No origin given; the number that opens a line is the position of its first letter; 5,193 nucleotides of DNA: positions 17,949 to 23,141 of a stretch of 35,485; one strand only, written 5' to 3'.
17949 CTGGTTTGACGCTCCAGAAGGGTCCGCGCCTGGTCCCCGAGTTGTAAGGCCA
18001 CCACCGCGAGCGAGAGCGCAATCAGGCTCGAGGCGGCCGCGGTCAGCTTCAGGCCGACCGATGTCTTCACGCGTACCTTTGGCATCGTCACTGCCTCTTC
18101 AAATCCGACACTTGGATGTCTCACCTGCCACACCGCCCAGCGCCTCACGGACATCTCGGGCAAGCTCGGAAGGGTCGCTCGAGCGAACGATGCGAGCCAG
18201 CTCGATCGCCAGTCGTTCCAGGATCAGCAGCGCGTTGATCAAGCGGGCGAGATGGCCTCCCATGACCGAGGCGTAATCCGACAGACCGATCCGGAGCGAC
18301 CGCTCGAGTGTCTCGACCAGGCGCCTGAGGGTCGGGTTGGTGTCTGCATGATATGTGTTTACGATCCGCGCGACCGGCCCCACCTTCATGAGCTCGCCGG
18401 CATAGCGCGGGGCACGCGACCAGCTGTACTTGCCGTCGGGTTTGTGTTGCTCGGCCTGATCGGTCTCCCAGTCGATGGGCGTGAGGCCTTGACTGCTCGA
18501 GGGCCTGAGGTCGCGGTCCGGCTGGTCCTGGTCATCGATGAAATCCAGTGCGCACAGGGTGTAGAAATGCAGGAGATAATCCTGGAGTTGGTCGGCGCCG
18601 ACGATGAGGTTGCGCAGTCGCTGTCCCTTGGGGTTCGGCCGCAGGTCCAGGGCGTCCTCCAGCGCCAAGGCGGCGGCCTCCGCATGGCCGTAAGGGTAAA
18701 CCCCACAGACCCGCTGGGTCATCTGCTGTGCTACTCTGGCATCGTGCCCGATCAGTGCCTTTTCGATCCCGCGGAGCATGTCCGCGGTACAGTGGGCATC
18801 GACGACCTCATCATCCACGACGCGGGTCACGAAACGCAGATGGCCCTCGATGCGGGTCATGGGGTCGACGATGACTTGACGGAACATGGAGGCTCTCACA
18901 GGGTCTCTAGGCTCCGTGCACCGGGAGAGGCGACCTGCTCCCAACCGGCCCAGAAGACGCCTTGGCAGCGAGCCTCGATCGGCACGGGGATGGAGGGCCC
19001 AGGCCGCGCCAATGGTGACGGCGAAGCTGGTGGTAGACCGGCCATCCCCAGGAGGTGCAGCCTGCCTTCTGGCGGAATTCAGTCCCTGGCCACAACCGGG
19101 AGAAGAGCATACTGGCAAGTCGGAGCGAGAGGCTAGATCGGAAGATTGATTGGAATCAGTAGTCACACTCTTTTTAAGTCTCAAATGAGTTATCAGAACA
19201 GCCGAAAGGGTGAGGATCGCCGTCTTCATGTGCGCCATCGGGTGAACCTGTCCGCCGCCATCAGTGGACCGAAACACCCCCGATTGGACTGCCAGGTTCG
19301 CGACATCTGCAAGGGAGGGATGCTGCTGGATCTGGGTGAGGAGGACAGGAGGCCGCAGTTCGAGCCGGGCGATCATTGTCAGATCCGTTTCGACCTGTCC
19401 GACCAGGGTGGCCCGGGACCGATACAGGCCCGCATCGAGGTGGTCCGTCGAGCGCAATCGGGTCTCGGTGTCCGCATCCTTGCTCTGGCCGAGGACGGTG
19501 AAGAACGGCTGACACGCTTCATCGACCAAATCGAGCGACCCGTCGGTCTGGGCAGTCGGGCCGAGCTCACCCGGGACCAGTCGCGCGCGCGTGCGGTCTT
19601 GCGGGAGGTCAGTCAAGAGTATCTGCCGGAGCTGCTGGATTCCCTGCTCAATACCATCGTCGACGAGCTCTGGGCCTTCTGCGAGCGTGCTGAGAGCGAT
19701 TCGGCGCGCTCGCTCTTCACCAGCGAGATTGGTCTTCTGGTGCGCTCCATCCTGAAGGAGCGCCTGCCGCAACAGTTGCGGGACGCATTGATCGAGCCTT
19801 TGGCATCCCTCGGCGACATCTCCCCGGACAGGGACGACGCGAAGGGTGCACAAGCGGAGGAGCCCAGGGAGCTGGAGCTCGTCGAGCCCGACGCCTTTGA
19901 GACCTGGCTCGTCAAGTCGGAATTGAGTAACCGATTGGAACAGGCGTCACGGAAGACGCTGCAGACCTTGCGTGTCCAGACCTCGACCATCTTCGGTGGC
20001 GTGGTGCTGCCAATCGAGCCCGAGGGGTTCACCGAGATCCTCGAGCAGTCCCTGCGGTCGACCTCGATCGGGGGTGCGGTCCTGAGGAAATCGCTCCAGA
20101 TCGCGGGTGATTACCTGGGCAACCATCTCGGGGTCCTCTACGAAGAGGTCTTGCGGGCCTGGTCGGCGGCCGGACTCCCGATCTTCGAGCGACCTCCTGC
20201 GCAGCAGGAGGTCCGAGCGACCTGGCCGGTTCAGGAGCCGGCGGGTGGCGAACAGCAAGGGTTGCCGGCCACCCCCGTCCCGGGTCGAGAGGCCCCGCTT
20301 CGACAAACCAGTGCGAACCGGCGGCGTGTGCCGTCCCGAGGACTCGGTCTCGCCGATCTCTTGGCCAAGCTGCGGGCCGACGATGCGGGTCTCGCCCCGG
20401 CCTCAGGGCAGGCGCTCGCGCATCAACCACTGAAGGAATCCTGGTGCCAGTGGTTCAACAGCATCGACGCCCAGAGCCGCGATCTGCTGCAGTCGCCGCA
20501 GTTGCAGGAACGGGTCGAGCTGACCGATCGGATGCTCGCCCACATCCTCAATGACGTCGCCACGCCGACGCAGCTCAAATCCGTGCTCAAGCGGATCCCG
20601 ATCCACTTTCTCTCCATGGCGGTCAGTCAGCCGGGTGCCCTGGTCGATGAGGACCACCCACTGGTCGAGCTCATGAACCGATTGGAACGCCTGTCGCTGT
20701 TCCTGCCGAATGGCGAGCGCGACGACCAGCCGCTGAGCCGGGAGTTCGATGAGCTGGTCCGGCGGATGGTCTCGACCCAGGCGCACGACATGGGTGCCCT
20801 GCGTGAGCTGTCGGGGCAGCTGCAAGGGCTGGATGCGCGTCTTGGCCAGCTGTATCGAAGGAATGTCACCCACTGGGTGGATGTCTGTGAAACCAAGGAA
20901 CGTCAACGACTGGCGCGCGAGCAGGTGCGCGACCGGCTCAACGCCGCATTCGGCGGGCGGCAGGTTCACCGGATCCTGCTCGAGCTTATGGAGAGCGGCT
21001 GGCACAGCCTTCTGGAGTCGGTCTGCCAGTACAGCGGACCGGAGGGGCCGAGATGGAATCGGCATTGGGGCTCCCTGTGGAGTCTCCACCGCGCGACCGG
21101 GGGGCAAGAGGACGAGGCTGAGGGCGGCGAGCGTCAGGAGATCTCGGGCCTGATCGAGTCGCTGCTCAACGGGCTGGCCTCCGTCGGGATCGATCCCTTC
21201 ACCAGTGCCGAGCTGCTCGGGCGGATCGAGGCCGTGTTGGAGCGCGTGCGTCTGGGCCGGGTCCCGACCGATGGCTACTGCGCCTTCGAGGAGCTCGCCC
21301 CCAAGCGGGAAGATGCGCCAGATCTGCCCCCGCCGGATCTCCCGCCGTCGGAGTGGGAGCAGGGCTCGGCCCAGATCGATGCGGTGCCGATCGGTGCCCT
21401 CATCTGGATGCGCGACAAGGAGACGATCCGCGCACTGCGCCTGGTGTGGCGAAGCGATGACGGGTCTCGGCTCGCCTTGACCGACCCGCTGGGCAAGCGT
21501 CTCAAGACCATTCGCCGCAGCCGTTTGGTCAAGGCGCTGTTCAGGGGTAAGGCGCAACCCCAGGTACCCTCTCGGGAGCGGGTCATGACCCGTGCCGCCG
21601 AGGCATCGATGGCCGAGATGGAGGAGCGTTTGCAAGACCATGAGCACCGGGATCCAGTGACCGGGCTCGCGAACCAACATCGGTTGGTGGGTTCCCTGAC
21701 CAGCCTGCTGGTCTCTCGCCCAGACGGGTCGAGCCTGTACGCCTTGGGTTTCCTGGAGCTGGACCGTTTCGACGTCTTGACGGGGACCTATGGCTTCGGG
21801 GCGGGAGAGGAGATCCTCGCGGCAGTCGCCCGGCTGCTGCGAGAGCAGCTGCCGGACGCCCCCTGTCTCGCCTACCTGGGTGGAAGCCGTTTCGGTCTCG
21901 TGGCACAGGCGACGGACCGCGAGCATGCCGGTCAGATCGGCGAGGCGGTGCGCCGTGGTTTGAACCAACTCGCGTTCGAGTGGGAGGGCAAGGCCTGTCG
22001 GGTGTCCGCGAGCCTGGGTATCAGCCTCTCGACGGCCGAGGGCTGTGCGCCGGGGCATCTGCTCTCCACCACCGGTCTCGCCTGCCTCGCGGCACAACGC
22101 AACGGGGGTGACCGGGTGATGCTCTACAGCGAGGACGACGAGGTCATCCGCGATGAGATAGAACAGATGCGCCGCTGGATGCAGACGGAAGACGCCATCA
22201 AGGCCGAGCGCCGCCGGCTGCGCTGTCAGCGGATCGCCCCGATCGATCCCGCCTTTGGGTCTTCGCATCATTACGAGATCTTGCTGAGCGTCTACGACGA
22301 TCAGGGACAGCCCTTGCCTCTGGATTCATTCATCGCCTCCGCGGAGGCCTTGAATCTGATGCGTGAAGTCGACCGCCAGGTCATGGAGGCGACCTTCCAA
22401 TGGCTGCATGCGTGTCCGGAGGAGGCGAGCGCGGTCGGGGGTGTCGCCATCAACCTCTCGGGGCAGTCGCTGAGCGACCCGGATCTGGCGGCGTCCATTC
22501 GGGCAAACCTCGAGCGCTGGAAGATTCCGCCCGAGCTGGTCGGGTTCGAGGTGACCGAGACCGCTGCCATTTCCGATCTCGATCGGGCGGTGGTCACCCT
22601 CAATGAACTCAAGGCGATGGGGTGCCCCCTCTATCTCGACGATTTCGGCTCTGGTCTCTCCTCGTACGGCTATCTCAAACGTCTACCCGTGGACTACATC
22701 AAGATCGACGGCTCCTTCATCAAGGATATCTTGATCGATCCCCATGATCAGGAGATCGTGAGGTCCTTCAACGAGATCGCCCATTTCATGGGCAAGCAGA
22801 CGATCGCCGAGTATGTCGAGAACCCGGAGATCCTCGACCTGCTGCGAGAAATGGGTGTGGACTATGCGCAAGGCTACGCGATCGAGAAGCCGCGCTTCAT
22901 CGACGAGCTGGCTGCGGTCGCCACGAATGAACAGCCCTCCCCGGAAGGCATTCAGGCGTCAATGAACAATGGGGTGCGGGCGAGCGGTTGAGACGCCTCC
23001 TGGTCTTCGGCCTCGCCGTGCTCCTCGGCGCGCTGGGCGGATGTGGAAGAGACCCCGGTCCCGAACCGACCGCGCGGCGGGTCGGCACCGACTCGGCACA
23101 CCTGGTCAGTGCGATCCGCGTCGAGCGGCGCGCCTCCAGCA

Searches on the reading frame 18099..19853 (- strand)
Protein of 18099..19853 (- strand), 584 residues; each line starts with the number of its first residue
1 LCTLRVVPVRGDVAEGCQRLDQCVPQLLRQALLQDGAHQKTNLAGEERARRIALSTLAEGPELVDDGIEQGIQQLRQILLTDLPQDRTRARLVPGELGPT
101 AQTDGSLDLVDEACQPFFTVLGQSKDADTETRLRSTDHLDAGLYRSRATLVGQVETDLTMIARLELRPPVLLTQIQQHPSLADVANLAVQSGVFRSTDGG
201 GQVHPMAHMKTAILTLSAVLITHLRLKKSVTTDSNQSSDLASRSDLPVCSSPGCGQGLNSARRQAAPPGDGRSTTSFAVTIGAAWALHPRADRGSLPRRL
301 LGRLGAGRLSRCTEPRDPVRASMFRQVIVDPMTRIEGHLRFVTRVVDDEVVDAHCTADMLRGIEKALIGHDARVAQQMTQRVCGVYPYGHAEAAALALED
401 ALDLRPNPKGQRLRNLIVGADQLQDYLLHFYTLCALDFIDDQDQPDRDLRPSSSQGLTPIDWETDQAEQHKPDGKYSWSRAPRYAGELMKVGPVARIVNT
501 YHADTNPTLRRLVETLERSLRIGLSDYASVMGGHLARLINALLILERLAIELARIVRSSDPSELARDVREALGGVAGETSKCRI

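Call 45: search_protein_families(library=pfam, proteins=[window:18099-19853:-], max_evalue=0.0001)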
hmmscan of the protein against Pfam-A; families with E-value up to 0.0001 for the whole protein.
window:18099-19853:- (584 aa): 1 family
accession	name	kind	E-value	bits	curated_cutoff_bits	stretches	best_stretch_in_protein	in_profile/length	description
PF00374.24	NiFeSe_Hases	-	4.2e-44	151.8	25.8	2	361-442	1-82/508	Nickel-dependent hydrogenase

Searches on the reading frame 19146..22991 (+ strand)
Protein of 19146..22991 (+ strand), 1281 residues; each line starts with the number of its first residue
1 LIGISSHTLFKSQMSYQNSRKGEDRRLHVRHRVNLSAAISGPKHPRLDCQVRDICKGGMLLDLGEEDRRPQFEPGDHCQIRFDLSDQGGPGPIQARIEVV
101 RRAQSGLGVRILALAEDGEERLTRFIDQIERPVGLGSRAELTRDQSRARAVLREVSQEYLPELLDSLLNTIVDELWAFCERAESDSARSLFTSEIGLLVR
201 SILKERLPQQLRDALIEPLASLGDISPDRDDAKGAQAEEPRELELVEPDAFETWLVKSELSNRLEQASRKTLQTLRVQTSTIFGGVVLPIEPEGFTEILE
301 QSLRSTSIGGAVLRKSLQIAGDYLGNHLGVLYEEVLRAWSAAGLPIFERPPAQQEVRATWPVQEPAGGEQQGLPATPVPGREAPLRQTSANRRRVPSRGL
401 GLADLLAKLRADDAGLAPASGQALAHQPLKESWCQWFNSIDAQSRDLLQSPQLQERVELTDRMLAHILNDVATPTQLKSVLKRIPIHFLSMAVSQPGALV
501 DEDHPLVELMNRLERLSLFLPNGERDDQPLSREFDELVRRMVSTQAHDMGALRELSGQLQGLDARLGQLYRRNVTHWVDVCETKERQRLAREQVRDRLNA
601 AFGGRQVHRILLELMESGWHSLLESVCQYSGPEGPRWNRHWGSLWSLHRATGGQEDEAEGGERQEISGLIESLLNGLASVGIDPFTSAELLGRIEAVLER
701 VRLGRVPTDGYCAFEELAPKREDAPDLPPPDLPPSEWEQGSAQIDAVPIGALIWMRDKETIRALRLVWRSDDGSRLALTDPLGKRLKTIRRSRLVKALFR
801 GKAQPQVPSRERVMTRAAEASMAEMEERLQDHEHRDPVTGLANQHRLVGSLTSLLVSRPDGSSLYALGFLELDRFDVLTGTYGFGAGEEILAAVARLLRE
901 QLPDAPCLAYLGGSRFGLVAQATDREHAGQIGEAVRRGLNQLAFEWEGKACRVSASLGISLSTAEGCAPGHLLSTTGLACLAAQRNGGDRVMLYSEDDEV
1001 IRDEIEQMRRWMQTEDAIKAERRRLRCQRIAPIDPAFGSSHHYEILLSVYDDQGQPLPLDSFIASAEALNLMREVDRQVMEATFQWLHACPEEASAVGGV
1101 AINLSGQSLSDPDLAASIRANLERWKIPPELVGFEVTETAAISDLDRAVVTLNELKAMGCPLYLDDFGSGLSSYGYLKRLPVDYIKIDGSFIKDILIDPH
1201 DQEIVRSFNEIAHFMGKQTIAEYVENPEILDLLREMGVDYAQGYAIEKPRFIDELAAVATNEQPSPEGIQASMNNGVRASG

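Call 45: search_protein_families(library=pfam, proteins=[window:19146-22991:+], max_evalue=0.0001)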
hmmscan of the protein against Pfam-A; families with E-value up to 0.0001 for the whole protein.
window:19146-22991:+ (1281 aa): 4 families
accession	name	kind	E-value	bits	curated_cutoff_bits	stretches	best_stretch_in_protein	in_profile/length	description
PF00563.25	EAL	-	1.1e-55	189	31.3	1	1034-1249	22-236/236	EAL domain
PF07793.16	DUF1631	-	7.2e-52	177.3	33.7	2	402-823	303-739/741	Protein of unknown function (DUF1631)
PF00990.26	GGDEF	-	1.8e-19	70.5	23.8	1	834-989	2-160/161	Diguanylate cyclase, GGDEF domain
PF07238.19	PilZ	-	3.7e-11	43.7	22.5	1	24-127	1-101/102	PilZ domain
